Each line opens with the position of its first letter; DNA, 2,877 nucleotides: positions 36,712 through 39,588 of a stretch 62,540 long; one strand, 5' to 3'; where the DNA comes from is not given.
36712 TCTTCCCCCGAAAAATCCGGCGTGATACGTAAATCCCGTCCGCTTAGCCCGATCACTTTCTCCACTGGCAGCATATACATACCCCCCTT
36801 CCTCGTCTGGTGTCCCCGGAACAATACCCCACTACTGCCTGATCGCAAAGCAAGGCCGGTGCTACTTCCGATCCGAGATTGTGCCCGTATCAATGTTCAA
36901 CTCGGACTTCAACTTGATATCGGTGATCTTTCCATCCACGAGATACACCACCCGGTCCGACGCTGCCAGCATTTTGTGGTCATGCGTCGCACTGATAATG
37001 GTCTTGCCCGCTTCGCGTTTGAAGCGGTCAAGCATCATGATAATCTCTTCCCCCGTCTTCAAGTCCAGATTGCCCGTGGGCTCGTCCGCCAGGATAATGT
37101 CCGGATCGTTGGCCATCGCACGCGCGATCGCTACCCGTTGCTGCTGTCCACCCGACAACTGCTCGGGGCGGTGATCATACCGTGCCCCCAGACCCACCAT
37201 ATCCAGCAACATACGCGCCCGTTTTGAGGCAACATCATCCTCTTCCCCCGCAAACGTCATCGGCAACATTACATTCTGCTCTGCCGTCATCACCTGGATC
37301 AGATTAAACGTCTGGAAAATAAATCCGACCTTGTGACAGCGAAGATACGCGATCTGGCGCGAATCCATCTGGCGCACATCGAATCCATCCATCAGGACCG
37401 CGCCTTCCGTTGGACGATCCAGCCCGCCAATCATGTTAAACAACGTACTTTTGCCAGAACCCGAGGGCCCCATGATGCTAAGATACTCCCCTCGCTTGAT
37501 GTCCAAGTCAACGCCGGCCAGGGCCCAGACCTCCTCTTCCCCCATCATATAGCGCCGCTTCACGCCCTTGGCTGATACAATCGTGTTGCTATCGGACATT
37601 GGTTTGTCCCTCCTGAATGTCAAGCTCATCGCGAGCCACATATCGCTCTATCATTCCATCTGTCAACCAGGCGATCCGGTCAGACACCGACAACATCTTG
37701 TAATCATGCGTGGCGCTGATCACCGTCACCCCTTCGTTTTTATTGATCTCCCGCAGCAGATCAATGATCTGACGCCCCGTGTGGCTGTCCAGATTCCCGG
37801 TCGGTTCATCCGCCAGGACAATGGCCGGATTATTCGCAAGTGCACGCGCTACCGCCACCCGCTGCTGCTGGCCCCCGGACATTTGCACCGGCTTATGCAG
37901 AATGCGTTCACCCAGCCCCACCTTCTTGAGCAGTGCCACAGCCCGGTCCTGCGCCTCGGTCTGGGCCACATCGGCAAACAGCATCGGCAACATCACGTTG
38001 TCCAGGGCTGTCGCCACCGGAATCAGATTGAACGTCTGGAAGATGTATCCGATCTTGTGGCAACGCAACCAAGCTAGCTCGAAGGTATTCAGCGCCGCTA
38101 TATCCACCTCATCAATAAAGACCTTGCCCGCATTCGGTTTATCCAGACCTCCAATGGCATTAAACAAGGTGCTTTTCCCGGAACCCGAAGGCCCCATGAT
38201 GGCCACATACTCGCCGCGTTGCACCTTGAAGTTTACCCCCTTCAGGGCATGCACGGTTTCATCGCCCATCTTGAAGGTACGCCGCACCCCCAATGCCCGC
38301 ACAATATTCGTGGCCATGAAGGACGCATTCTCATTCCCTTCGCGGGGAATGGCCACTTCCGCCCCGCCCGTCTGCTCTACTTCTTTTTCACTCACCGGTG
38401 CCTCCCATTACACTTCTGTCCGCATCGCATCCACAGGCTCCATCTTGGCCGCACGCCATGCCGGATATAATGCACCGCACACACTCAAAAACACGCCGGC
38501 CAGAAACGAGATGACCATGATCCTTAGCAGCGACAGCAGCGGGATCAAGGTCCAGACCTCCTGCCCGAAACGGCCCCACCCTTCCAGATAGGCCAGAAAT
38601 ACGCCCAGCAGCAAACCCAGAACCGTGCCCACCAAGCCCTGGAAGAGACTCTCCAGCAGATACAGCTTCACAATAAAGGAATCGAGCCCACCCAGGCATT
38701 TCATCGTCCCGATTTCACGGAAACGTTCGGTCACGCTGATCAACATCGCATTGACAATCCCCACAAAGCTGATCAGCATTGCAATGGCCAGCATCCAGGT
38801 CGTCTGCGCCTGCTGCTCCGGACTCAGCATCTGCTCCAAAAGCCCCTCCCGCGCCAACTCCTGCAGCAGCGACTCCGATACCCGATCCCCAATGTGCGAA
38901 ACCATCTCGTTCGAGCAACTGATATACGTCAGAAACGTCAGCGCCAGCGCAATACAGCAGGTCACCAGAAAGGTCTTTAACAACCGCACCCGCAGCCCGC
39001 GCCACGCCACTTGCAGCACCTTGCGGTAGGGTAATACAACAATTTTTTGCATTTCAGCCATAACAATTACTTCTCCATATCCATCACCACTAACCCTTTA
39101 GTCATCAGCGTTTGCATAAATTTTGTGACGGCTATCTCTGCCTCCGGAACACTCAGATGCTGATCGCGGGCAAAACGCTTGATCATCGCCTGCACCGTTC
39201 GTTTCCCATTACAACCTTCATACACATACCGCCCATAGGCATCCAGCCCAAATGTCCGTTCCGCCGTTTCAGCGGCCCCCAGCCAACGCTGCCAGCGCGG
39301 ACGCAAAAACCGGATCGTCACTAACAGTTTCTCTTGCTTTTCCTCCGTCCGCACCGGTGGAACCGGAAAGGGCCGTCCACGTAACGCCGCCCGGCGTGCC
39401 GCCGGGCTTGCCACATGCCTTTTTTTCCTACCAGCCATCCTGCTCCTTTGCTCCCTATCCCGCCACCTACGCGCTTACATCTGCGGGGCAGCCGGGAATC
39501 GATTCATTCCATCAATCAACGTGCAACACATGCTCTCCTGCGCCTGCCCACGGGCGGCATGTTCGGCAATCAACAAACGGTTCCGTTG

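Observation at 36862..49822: Eight-gene, ~13-kb operon built from MacB/FtsX-type ABC parts plus unusual partners, matching no system I can name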

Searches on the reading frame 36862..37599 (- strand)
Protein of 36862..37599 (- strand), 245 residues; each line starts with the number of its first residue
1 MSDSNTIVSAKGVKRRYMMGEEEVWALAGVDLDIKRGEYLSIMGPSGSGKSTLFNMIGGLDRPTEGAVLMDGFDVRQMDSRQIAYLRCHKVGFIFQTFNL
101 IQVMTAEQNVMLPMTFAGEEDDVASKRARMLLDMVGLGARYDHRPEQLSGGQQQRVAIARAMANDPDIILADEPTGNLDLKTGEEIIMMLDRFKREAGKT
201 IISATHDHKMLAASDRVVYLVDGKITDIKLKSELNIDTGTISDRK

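Call 4: search_protein_families(library=pfam, proteins=[window:36862-37599:-], max_evalue=0.1)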
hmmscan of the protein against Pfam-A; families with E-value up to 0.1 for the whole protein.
window:36862-37599:- (245 aa): 9 families
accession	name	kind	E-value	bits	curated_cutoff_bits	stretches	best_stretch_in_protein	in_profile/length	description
PF00005.33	ABC_tran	-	3.3e-34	118.8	25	1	28-175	2-136/137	ABC transporter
PF02463.25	SMC_N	-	5.2e-05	23.2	40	1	144-219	133-210/220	RecF/RecN/SMC N terminal domain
PF13555.12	AAA_29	-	0.00054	20.1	27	1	30-54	15-39/61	P-loop containing region of AAA domain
PF01583.26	APS_kinase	-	0.0013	19.2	21.1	0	40-104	5-70/152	Adenylylsulphate kinase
PF13304.12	AAA_21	-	0.0067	17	27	0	42-60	4-22/304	AAA domain, putative AbiEii toxin, Type IV TA system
PF03193.22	RsgA_GTPase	-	0.013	15.8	30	1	36-59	106-128/174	RsgA GTPase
PF01926.29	MMR_HSR1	-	0.027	15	21.9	0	41-58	3-20/113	50S ribosome-binding GTPase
PF13191.12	AAA_16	-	0.043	14.8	32.6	1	35-76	22-63/167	AAA ATPase domain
PF13401.12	AAA_22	-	0.052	14.3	27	0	40-61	8-29/130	AAA domain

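Call 5: search_protein_families(library=ncbifam, proteins=[window:36862-37599:-], max_evalue=0.1)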
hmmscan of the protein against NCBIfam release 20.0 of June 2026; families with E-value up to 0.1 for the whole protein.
window:36862-37599:- (245 aa): 198 families (the best 25 are shown)
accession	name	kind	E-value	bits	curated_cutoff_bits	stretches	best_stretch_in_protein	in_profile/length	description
NF007826.0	PRK10535.1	equivalog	2.1e-67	227.8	966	1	7-227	4-223/648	macrolide ABC transporter ATP-binding protein/permease MacB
TIGR02211.1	LolD_lipo_ex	equivalog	3.4e-65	219.7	307.75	1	7-226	1-220/221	lipoprotein-releasing ABC transporter ATP-binding protein LolD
NF007879.0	PRK10584.1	equivalog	3e-64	216.9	336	1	5-227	4-226/228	putative ABC transporter ATP-binding protein YbbA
TIGR02673.1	FtsE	equivalog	1.5e-61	207.7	264.85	1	11-223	5-213/214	cell division ATP-binding protein FtsE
TIGR02982.1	heterocyst_DevA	subfamily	5.2e-59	199.5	295.8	1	8-225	2-219/220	ABC exporter ATP-binding subunit, DevA family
NF038007.1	ABC_ATP_DarD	equivalog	3.5e-58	196.6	375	1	17-225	11-218/218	darobactin export ABC transporter ATP-binding protein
NF008639.0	PRK11629.1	equivalog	3.5e-56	190.2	360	1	7-227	6-226/234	lipoprotein-releasing ABC transporter ATP-binding protein LolD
TIGR03608.1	L_ocin_972_ABC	subfamily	5.5e-55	186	254.85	1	26-220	13-206/206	putative bacteriocin export ABC transporter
TIGR01186.1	proV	subfamily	1.2e-49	169.3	326.6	1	27-229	9-212/363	betaine/proline/choline family ABC transporter ATP-binding protein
TIGR02315.1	ABC_phnC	equivalog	1.2e-48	165.7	266.1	1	22-227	13-226/243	phosphonate ABC transporter ATP-binding protein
TIGR03265.1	PhnT2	equivalog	3.4e-48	164.7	457.7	1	22-229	15-217/353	putative 2-aminoethylphosphonate ABC transporter ATP-binding protein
NF040933.2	ABC_arch_GlcV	equivalog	3.6e-48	164.2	450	1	8-234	3-229/357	glucose ABC transporter ATP-binding protein GlcV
TIGR00968.1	3a0106s01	subfamily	3.2e-47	161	342.75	1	24-234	13-218/237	sulfate ABC transporter ATP-binding protein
TIGR02314.1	ABC_MetN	equivalog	3.6e-46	157.8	499.7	1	11-225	5-219/343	methionine ABC transporter ATP-binding protein MetN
NF006987.0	PRK09452.1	equivalog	4.6e-46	157.2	482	1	4-228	14-229/378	spermidine/putrescine ABC transporter ATP-binding protein PotA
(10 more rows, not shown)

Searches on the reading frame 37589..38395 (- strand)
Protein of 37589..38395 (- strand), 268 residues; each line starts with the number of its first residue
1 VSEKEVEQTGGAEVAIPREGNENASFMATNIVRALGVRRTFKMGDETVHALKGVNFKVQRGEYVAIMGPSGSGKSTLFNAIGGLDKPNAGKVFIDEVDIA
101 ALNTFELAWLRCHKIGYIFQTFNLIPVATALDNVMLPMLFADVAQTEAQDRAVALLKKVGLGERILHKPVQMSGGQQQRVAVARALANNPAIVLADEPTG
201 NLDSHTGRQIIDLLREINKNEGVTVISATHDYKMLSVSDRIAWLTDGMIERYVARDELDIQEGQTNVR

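Call 4: search_protein_families(library=pfam, proteins=[window:37589-38395:-], max_evalue=0.1)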
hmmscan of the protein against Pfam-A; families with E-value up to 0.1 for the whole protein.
window:37589-38395:- (268 aa): 16 families
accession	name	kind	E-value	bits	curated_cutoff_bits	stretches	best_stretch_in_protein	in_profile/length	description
PF00005.33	ABC_tran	-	2.3e-34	119.4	25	1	51-199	1-136/137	ABC transporter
PF02463.25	SMC_N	-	2.3e-07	30.9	40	2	164-241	135-208/220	RecF/RecN/SMC N terminal domain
PF13304.12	AAA_21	-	2e-06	28.6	27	1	65-84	3-22/304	AAA domain, putative AbiEii toxin, Type IV TA system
PF13555.12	AAA_29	-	2.1e-05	24.6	27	1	52-81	13-42/61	P-loop containing region of AAA domain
PF03193.22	RsgA_GTPase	-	0.00015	22.1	30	1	30-84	77-129/174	RsgA GTPase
PF13191.12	AAA_16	-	0.0023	18.9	32.6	1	58-168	19-104/167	AAA ATPase domain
PF13476.12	AAA_23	-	0.0048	18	27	1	64-81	22-39/201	AAA domain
PF01926.29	MMR_HSR1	-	0.0053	17.3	21.9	1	64-83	2-21/113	50S ribosome-binding GTPase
PF25199.1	nSTAND_NTPase5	-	0.011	16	34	0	57-80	37-60/145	Novel STAND NTPase 5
PF20703.3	nSTAND1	-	0.013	15.5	27.1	1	57-80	29-52/379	Novel STAND NTPase 1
PF02702.23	KdpD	-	0.028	14.3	26.1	1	163-253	56-146/210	Osmosensitive K+ channel His kinase sensor domain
PF13481.12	AAA_25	-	0.066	13.3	27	0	59-77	31-49/195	AAA domain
PF13401.12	AAA_22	-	0.068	13.9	27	0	64-84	8-28/130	AAA domain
PF13479.12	AAA_24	-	0.078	13.2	27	0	64-81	5-22/195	AAA domain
PF20720.3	nSTAND3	-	0.085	13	27.2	0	57-80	13-36/155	Novel STAND NTPase 3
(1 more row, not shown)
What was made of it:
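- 37589..38395 (-): A: MacB/LolD/FtsE-type ABC ATPase with all motifs intact. ABC_tran 119 bits (call 4).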

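Call 5: search_protein_families(library=ncbifam, proteins=[window:37589-38395:-], max_evalue=0.1)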
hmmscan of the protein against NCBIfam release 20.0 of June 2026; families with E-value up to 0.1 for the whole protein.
window:37589-38395:- (268 aa): 206 families (the best 25 are shown)
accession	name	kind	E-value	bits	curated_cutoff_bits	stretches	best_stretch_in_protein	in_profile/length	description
TIGR02211.1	LolD_lipo_ex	equivalog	9.2e-69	231.3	307.75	1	32-249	2-219/221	lipoprotein-releasing ABC transporter ATP-binding protein LolD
NF007826.0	PRK10535.1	equivalog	9.2e-65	219.1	966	1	31-252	4-224/648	macrolide ABC transporter ATP-binding protein/permease MacB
NF038007.1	ABC_ATP_DarD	equivalog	1.3e-62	211.1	375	1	48-248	18-217/218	darobactin export ABC transporter ATP-binding protein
NF007879.0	PRK10584.1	equivalog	2.2e-61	207.5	336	1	28-249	3-224/228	putative ABC transporter ATP-binding protein YbbA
TIGR02982.1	heterocyst_DevA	subfamily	5.3e-60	202.7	295.8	1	36-249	6-219/220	ABC exporter ATP-binding subunit, DevA family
NF008639.0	PRK11629.1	equivalog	3.5e-59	200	360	1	37-250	12-225/234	lipoprotein-releasing ABC transporter ATP-binding protein LolD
TIGR02673.1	FtsE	equivalog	2.9e-58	197.1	264.85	1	46-245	13-211/214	cell division ATP-binding protein FtsE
TIGR03608.1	L_ocin_972_ABC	subfamily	2.3e-56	190.6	254.85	1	49-241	12-203/206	putative bacteriocin export ABC transporter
TIGR02315.1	ABC_phnC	equivalog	1.6e-53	181.7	266.1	1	45-250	12-225/243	phosphonate ABC transporter ATP-binding protein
TIGR01186.1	proV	subfamily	2.3e-51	175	326.6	1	49-251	7-210/363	betaine/proline/choline family ABC transporter ATP-binding protein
NF040933.2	ABC_arch_GlcV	equivalog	2.8e-51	174.5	450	1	34-253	5-224/357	glucose ABC transporter ATP-binding protein GlcV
TIGR02314.1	ABC_MetN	equivalog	3.5e-50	171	499.7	1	37-248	7-218/343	methionine ABC transporter ATP-binding protein MetN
TIGR03265.1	PhnT2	equivalog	8.3e-48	163.4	457.7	1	46-257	15-221/353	putative 2-aminoethylphosphonate ABC transporter ATP-binding protein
NF007027.0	PRK09493.1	equivalog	1.7e-47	161.8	379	1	48-251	14-216/240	glutamine ABC transporter ATP-binding protein GlnQ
NF006987.0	PRK09452.1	equivalog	3.4e-45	154.4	482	1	27-252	13-229/378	spermidine/putrescine ABC transporter ATP-binding protein PotA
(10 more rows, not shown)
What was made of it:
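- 37589..38395 (-): The best NCBIfam hits are LolD and the MacB NBD, all below equivalog cut-offs (call 5).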

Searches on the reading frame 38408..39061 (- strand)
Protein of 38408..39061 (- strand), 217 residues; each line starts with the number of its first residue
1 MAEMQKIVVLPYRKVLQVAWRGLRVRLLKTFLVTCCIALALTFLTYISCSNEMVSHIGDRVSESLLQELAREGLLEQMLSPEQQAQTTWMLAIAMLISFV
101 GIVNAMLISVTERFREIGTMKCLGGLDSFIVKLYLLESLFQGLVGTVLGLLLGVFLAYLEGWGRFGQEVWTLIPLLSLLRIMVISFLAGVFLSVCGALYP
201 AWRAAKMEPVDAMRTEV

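Call 4: search_protein_families(library=pfam, proteins=[window:38408-39061:-], max_evalue=0.1)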
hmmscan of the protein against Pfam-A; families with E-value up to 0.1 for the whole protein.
window:38408-39061:- (217 aa): 1 family
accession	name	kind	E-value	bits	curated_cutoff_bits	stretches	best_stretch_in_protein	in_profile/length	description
PF02687.27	FtsX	-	8.7e-20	71.4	25.5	1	90-209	3-120/120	FtsX-like permease C-terminal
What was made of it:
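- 38408..39061 (-): x: 217-aa minimal FtsX permease with 4 TM segments and an extracytoplasmic loop of about 45 aa. It is the presumed heterodimer partner of G's FtsX module. Pfam FtsX 71.4 bits (call 4).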

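Call 5: search_protein_families(library=ncbifam, proteins=[window:38408-39061:-], max_evalue=0.1)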
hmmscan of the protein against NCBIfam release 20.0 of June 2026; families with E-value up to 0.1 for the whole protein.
window:38408-39061:- (217 aa): 9 families
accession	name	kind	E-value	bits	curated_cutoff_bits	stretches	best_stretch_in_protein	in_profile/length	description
NF007826.0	PRK10535.1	equivalog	1.4e-14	53.4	966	1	88-215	526-647/648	macrolide ABC transporter ATP-binding protein/permease MacB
TIGR02212.1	lolCE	equivalog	2.4e-13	49.8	362.45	1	90-216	272-411/411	lipoprotein-releasing ABC transporter permease subunit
TIGR03434.1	ADOP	subfamily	6.7e-12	44.3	622.3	1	88-216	681-803/803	ADOP family duplicated permease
TIGR02213.1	lolE_release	exception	1e-10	41.1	540.35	1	91-157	271-339/411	lipoprotein-releasing ABC transporter permease subunit LolE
NF008357.0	PRK11146.1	exception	6.5e-10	38.4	439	1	94-157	277-342/414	lipoprotein-releasing ABC transporter permease subunit LolE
NF008076.0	PRK10814.1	exception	7.5e-09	35.1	473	1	88-216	268-399/399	lipoprotein-releasing ABC transporter permease subunit LolC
TIGR00439.2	FtsX_Gneg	equivalog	2.3e-07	30.3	255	1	86-199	168-285/292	permease-like cell division protein FtsX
NF038347.1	FtsX_Gpos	exception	3.2e-07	30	225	1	76-197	158-280/296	permease-like cell division protein FtsX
NF038346.1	FtsX_actino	exception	2.7e-06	27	250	1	87-197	182-298/308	permease-like cell division protein FtsX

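Call 71: search_protein_families(library=padloc, proteins=[window:38408-39061:-], max_evalue=0.001)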
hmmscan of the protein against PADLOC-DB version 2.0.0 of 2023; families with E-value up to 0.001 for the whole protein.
window:38408-39061:- (217 aa): 2 families
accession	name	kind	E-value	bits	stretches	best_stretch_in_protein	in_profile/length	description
PDLC01991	CARF_m8--CARF_LolE_TM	-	1.7e-11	41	1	92-207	441-550/810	-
PDLC01990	CARF_m8--CARF_Beta-galactosidase_LolE_TM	-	2.2e-07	26.6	1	93-206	1418-1527/1791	-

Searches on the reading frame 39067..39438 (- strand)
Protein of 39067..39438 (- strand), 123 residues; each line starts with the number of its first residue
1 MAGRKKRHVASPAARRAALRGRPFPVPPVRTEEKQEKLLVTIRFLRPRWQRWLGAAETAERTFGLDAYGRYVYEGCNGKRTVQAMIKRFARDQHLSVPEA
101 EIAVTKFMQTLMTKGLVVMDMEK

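Call 4: search_protein_families(library=pfam, proteins=[window:39067-39438:-], max_evalue=0.1)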
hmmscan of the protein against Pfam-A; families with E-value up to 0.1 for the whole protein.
window:39067-39438:- (123 aa): 1 family
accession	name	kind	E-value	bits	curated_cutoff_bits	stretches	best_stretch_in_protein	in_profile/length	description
PF05402.18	PqqD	-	6.4e-07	30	23.4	1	61-117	11-67/67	Coenzyme PQQ synthesis protein D (PqqD)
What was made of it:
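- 39067..39438 (-): P: 123-aa PqqD/RRE-like protein with a basic N-terminal tail. Pfam PqqD 30.0 bits against a cut-off of 23.4, residues 61-117 (call 4).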

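Call 5: search_protein_families(library=ncbifam, proteins=[window:39067-39438:-], max_evalue=0.1)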
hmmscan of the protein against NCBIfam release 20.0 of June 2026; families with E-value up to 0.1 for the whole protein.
window:39067-39438:- (123 aa): 4 families
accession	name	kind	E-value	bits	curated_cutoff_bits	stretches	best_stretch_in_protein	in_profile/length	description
TIGR03859.1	PQQ_PqqD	equivalog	7.1e-05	22.6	46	1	59-116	23-79/81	pyrroloquinoline quinone biosynthesis peptide chaperone PqqD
TIGR04248.1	SCM_PqqD_rel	equivalog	8.3e-05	22.7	100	1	61-117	25-81/84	SynChlorMet cassette protein ScmD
NF033536.1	lasso_PqqD_Bac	exception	0.036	14.2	80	1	63-118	32-87/88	lasso peptide biosynthesis PqqD family chaperone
NF002535.0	PRK02079.1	equivalog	0.089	12.6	101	0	71-114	44-86/92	pyrroloquinoline quinone biosynthesis peptide chaperone PqqD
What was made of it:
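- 39067..39438 (-): It falls below the NCBIfam equivalog cut-offs (call 5).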

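Call 71: search_protein_families(library=padloc, proteins=[window:39067-39438:-], max_evalue=0.001)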
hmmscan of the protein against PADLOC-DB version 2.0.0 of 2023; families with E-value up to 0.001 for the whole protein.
window:39067-39438:- (123 aa): 0 families
